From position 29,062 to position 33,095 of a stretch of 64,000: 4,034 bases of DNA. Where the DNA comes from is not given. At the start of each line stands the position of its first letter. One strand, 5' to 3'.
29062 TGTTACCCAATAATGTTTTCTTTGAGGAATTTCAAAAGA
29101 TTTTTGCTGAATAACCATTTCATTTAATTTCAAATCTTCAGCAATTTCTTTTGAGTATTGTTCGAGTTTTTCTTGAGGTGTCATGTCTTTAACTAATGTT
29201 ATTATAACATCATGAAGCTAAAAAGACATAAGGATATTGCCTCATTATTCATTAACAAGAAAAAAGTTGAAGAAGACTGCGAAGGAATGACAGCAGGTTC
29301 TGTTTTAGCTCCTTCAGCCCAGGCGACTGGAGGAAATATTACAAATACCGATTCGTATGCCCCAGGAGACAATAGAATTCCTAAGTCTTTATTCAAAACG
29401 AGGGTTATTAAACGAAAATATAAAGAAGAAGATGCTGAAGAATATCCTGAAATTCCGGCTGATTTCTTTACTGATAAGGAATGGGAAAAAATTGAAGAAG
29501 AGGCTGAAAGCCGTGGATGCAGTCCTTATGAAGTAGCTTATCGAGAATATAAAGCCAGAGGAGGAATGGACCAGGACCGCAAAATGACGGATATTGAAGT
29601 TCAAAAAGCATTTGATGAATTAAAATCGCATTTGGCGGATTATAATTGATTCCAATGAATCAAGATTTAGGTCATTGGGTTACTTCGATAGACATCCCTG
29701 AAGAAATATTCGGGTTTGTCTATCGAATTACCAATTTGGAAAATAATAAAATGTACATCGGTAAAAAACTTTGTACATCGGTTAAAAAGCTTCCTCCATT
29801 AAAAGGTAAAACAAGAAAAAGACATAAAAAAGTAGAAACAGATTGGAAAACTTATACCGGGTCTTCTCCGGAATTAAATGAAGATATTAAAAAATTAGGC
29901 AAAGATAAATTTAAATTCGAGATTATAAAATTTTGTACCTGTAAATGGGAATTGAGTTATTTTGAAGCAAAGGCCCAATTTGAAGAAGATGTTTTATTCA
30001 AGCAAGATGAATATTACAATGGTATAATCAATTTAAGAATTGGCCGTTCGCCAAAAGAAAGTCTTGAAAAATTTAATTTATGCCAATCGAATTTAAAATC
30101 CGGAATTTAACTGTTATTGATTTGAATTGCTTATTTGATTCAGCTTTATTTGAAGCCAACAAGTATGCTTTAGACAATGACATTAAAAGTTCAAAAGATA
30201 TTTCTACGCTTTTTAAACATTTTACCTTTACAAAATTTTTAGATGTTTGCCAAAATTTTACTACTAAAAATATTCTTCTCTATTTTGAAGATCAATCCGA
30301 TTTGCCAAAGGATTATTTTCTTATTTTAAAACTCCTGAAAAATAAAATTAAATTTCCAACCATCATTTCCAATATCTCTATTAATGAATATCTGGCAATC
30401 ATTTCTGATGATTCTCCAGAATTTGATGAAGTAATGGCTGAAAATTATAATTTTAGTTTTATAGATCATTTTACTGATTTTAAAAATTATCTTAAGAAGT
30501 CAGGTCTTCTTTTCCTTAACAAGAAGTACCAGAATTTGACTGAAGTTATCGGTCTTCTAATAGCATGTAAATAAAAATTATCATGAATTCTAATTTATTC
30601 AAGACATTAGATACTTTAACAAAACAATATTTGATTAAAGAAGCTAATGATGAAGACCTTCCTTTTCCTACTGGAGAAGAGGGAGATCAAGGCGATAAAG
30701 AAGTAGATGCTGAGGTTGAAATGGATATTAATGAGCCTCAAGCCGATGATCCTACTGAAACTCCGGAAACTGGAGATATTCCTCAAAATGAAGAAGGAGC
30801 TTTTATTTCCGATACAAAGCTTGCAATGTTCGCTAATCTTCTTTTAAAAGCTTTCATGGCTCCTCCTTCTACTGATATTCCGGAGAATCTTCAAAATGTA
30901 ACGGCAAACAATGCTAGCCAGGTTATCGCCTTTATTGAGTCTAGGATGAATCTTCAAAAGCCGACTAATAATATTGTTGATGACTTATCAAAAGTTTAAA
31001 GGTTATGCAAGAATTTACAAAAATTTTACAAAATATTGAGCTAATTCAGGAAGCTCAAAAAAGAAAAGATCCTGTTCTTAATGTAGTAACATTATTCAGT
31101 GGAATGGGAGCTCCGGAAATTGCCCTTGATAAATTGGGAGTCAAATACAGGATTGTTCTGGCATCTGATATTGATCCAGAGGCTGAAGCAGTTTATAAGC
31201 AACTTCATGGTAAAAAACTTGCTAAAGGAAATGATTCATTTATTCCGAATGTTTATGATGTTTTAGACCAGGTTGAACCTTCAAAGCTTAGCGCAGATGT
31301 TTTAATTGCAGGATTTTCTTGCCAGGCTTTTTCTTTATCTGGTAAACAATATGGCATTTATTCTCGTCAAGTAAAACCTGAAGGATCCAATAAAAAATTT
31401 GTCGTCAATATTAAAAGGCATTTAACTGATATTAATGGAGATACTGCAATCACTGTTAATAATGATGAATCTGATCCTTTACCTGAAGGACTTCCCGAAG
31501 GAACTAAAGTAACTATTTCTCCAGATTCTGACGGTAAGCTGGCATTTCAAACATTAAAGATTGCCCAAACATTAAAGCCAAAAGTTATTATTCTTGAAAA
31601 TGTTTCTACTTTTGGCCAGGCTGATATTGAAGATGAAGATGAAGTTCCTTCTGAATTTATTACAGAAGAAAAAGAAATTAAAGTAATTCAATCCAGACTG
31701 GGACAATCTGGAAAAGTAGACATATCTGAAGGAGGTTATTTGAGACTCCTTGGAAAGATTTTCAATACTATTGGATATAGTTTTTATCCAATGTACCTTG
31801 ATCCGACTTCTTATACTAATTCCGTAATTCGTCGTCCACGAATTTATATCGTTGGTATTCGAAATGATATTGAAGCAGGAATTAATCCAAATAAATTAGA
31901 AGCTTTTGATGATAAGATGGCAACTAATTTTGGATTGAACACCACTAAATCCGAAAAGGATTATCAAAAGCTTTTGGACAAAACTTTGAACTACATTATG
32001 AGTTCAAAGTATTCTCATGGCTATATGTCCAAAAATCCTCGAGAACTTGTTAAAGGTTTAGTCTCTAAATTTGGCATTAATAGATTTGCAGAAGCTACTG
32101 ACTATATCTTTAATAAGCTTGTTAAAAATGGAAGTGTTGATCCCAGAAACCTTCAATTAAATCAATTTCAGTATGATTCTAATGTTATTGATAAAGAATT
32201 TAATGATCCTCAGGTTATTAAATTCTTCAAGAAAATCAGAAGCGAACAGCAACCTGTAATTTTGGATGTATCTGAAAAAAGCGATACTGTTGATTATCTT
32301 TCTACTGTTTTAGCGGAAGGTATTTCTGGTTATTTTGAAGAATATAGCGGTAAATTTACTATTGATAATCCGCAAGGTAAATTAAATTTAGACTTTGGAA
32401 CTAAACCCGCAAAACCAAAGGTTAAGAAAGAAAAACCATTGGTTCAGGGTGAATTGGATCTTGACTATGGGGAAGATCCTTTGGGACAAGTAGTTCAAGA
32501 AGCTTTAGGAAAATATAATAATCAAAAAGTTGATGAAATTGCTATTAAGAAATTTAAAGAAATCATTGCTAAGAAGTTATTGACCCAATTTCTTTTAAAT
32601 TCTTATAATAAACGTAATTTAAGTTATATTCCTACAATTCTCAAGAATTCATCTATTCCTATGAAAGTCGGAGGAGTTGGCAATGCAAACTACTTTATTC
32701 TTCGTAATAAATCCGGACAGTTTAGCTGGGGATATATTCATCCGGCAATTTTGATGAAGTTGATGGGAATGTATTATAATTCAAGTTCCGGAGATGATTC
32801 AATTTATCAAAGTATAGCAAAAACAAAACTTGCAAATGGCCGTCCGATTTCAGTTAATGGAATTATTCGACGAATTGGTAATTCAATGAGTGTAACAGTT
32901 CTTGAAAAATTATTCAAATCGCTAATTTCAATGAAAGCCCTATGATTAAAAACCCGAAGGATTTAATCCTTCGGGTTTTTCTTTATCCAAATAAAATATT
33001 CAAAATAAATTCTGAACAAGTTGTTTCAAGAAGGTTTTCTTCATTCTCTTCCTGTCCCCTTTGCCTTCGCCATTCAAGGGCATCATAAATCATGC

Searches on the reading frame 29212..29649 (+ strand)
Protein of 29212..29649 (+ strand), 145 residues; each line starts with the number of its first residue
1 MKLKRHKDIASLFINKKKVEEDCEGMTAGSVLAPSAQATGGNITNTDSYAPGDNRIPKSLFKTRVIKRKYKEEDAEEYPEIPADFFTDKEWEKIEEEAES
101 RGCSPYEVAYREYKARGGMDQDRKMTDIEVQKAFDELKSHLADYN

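Call 16: find_related_loci(query=window:29212-29649:+, collection=viral_contigs, flank=4000)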
Query window:29212-29649:+ (145 aa) in viral_contigs; peptide patterns used: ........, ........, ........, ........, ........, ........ (x = any residue, [..] = any of these).
31 stretches matched a pattern; 1 encode a relative of the query (tblastn E <= 1e-3); 1 distinct loci.
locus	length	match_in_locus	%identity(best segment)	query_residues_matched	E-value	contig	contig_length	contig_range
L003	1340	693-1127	97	1-145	1e-104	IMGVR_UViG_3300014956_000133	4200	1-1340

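Call 32: search_protein_families(library=phrogs, proteins=[window:29212-29649:+], max_evalue=0.001)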
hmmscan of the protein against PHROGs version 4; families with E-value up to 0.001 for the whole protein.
window:29212-29649:+ (145 aa): 0 families

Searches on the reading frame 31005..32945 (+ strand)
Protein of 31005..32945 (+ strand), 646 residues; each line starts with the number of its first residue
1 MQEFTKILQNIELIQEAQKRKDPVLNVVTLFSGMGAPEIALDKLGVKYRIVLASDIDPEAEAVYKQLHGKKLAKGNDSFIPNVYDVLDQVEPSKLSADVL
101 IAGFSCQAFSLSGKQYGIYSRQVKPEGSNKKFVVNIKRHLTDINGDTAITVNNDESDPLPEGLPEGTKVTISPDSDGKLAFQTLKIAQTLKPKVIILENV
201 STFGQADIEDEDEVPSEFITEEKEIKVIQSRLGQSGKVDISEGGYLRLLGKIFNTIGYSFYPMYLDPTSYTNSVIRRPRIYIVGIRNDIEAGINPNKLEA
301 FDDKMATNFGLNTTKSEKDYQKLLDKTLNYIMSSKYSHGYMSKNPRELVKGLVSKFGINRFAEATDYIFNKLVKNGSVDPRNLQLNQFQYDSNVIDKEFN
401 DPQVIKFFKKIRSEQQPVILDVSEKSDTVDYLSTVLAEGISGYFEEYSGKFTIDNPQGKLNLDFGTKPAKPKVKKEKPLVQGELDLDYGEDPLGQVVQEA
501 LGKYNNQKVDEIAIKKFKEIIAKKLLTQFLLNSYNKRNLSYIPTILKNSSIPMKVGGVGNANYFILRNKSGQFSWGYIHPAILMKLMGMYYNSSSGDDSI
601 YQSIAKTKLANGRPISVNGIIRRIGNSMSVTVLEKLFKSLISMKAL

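Call 57: search_protein_families(library=pfam, proteins=[window:31005-32945:+], max_evalue=0.01)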
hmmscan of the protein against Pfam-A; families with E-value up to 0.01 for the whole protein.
window:31005-32945:+ (646 aa): 1 family
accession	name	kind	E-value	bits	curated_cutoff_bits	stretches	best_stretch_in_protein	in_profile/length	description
PF00145.23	DNA_methylase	-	2e-23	83.8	22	3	26-118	2-83/324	C-5 cytosine-specific DNA methylase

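Call 66: search_solved_structures(query=window:31005-32945:+, max_evalue=0.001)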
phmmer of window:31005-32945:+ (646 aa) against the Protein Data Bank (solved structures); distinct sequences matched with E-value up to 0.001: 11.
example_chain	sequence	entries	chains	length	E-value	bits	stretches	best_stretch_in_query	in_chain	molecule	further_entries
1fjx_A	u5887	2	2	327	1.9e-10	43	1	25-118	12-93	HHAI DNA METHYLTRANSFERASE | MODIFICATION METHYLASE HHAI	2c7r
10mh_A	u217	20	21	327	2.1e-10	42.9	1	25-118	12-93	PROTEIN (CYTOSINE-SPECIFIC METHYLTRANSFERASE HHAI) | HaeIII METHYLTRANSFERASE | Modification methylase HhaI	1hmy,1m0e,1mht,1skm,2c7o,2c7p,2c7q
1svu_A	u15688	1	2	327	2.1e-10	42.9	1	25-118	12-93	Modification methylase HhaI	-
2zcj_A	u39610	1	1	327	5.3e-10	41.6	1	25-118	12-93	Modification methylase HhaI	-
2uyh_A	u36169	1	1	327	7.4e-10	41.1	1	25-118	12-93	MODIFICATION METHYLASE HHAI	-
2uyc_A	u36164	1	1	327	9.2e-10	40.8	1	25-118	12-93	MODIFICATION METHYLASE HHAI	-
2uz4_A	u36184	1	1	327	9.5e-10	40.7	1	25-118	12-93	MODIFICATION METHYLASE HHAI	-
2z6q_A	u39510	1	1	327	1.2e-09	40.4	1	25-118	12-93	Modification methylase HhaI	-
2i9k_A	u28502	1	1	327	1.3e-09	40.3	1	25-118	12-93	Modification methylase HhaI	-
2z6u_A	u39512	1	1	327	1.3e-09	40.3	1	25-118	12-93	Modification methylase HhaI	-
2z6a_A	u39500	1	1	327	3.7e-09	38.8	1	25-118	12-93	Modification methylase HhaI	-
